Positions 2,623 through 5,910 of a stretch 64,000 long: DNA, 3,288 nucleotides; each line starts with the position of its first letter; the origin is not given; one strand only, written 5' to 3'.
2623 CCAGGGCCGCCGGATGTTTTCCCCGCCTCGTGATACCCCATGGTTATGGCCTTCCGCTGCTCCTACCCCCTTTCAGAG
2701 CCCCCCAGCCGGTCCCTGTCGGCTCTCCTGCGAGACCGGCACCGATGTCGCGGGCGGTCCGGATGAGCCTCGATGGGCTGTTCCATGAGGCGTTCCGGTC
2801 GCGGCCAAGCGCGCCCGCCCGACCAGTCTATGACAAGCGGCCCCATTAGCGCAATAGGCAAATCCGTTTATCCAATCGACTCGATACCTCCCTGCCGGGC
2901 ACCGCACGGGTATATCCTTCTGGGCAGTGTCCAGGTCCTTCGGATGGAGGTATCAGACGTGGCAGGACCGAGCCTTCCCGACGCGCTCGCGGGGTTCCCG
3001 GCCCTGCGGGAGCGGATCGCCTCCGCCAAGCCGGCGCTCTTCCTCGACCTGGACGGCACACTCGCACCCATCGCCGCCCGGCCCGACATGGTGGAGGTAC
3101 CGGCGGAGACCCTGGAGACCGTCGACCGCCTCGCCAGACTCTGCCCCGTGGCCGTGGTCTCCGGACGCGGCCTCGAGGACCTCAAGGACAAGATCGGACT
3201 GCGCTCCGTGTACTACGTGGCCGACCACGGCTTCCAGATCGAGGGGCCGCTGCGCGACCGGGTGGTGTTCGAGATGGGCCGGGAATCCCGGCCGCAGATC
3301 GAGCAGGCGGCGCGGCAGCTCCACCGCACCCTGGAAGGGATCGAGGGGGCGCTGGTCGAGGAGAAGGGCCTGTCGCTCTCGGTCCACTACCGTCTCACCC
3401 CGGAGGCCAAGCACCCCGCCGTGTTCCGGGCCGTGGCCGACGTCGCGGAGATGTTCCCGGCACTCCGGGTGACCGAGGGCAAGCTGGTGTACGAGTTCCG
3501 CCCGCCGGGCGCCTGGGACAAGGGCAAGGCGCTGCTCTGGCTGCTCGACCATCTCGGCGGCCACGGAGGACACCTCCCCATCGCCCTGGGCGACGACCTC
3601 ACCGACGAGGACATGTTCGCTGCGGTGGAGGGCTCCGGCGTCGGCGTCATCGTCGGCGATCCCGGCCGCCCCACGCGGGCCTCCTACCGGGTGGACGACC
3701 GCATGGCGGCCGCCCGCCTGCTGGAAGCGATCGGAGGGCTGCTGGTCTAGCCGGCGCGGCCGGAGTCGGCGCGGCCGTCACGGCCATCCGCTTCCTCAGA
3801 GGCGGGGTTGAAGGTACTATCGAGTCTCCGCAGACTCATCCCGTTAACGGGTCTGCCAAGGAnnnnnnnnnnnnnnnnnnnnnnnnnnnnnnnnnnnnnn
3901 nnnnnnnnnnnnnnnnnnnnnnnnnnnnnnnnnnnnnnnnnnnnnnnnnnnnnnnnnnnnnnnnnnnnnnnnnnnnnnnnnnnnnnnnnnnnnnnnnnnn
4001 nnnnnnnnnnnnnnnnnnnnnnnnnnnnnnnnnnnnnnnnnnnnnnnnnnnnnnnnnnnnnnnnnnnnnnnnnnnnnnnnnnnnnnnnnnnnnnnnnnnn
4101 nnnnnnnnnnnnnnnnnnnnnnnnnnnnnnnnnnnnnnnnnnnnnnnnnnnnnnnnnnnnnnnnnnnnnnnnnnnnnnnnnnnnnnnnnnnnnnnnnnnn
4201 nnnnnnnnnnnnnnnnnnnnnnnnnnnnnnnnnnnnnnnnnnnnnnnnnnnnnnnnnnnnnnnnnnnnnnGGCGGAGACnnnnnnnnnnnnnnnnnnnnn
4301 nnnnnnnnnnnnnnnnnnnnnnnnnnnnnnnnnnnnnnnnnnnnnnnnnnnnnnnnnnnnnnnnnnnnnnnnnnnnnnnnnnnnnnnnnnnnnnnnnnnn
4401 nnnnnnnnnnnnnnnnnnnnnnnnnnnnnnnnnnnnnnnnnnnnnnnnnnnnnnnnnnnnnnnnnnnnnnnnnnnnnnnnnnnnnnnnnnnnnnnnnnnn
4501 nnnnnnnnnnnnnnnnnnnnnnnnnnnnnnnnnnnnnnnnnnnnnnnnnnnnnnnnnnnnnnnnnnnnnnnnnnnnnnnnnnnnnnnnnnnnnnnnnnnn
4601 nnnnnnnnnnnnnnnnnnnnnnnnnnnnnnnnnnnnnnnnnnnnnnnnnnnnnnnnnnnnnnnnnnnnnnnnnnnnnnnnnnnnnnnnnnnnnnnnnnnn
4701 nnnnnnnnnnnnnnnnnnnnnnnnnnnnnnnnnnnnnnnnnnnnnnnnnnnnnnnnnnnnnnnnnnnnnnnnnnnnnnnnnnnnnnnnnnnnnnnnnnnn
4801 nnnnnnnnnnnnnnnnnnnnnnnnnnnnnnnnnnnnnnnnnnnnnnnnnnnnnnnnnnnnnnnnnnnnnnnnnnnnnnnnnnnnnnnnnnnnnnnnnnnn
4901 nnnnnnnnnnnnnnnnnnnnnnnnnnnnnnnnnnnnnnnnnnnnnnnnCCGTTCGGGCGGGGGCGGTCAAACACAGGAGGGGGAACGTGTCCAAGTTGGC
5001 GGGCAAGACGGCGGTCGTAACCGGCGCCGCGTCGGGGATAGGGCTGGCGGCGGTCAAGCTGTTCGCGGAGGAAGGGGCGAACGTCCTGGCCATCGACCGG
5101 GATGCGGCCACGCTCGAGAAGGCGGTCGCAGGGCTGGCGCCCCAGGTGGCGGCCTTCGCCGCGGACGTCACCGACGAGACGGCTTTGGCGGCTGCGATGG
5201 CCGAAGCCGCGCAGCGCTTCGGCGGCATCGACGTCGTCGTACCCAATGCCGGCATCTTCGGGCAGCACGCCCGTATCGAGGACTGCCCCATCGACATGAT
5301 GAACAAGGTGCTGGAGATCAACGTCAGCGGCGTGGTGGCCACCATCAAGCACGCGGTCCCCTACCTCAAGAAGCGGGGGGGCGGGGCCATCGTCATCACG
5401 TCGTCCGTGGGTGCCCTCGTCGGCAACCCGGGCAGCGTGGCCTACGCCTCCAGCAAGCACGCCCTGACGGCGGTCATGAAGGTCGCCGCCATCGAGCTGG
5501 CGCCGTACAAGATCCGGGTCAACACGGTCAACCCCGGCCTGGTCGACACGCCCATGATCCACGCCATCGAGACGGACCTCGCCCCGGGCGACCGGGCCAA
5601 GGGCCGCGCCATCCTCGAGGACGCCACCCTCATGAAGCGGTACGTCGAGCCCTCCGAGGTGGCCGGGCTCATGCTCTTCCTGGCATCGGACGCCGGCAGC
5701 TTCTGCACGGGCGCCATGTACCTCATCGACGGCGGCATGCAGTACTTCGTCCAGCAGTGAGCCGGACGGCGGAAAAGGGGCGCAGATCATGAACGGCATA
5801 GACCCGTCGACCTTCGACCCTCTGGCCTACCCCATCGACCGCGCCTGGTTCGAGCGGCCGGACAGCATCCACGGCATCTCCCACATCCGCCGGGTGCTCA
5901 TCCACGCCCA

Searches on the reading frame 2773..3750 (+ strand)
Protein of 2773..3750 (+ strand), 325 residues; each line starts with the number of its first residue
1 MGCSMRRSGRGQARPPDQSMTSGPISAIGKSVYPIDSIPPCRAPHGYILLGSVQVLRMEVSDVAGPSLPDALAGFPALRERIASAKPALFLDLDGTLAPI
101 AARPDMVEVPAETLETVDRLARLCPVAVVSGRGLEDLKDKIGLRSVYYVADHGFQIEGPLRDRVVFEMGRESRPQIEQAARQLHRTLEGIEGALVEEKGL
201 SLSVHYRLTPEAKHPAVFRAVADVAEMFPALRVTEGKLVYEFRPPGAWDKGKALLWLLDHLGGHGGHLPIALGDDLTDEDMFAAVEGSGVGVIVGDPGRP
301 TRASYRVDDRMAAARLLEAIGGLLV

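Call 50: search_protein_families(library=pfam, proteins=[window:2773-3750:+], max_evalue=0.001)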
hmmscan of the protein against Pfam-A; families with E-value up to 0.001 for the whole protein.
window:2773-3750:+ (325 aa): 2 families
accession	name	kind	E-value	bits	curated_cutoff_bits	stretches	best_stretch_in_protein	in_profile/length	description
PF02358.22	Trehalose_PPase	-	6.5e-41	140.4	27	1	90-308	1-232/235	Trehalose-phosphatase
PF08282.18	Hydrolase_3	-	0.0008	19.6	20.9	0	89-142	1-50/255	haloacid dehalogenase-like hydrolase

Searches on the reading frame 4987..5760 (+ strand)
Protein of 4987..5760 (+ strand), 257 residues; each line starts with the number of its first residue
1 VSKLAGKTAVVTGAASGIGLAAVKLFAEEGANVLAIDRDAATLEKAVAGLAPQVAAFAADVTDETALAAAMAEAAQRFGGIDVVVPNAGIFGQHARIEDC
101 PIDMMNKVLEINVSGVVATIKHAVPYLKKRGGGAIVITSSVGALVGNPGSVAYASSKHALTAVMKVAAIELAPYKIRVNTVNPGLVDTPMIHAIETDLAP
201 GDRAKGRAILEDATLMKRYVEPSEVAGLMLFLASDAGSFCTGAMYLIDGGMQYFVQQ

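Call 50: search_protein_families(library=pfam, proteins=[window:4987-5760:+], max_evalue=0.001)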
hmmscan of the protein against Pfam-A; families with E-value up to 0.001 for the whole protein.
window:4987-5760:+ (257 aa): 7 families
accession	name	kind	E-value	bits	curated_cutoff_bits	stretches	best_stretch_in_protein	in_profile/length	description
PF13561.12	adh_short_C2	-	1.1e-61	208.9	27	1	13-251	1-235/236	Enoyl-(Acyl carrier protein) reductase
PF00106.31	adh_short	-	2.6e-52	177.6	26.6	1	7-197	1-193/195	short chain dehydrogenase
PF08659.16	KR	-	2e-14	54.3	22.6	1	8-165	2-161/180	KR domain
PF23441.1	SDR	-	1.2e-10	41.7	27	1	2-214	3-217/258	SDR-like rossmann domain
PF01370.27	Epimerase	-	7.8e-06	25.9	20.9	1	10-117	2-96/240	NAD dependent epimerase/dehydratase family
PF13460.12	NAD_binding_10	-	4.8e-05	23.7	27.2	1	13-162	1-123/184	NAD(P)H-binding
PF02254.24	TrkA_N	-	0.0006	20.6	23.8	0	16-76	7-64/116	TrkA-N domain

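Call 65: search_solved_structures(query=window:4987-5760:+, max_evalue=1e-20)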
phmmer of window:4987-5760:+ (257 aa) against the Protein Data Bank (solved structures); distinct sequences matched with E-value up to 1e-20: 362 (the best 60 are shown).
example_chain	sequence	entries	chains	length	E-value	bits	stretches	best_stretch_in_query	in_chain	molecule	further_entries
5itv_A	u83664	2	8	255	5.6e-42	147.3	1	3-251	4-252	Dihydroanticapsin 7-dehydrogenase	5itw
3tox_A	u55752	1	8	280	5.4e-41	144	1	1-251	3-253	Short chain dehydrogenase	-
4i5g_A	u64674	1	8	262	2.2e-40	142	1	3-252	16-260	Alclohol dehydrogenase/short-chain dehydrogenase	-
4bms_A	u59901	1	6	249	3.1e-40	141.6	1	2-252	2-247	ALCLOHOL DEHYDROGENASE/SHORT-CHAIN DEHYDROGENASE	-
4bmn_A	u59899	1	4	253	3.2e-40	141.5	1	2-252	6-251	ALCLOHOL DEHYDROGENASE/SHORT-CHAIN DEHYDROGENASE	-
6zzq_A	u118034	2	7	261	4.2e-40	141.1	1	4-251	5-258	3-hydroxybutyrate dehydrogenase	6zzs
4i5f_A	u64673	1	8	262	4.8e-40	140.9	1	3-252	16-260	Alclohol dehydrogenase/short-chain dehydrogenase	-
4i5d_H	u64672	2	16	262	7.5e-40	140.3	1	3-252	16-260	Alclohol dehydrogenase/short-chain dehydrogenase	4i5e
6ihi_A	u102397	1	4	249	1.1e-39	139.8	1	2-252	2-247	Alclohol dehydrogenase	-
6ihh_A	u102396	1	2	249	1.2e-39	139.7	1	2-252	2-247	Alclohol dehydrogenase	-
5x8h_A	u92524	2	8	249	2.4e-39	138.6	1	4-251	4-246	Short-chain dehydrogenase reductase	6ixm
3gvc_A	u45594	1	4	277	3e-39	138.3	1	4-251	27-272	Probable short-chain type dehydrogenase/reductase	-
1yde_A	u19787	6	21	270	3.2e-39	138.2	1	3-252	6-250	Retinal dehydrogenase/reductase 3 | 17-beta-hydroxysteroid dehydrogenase 14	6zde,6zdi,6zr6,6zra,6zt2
5ics_A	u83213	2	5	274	3.4e-39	138.2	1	3-252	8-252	17-beta-hydroxysteroid dehydrogenase 14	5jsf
6gbt_A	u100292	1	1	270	3.4e-39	138.2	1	3-252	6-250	17-beta-hydroxysteroid dehydrogenase 14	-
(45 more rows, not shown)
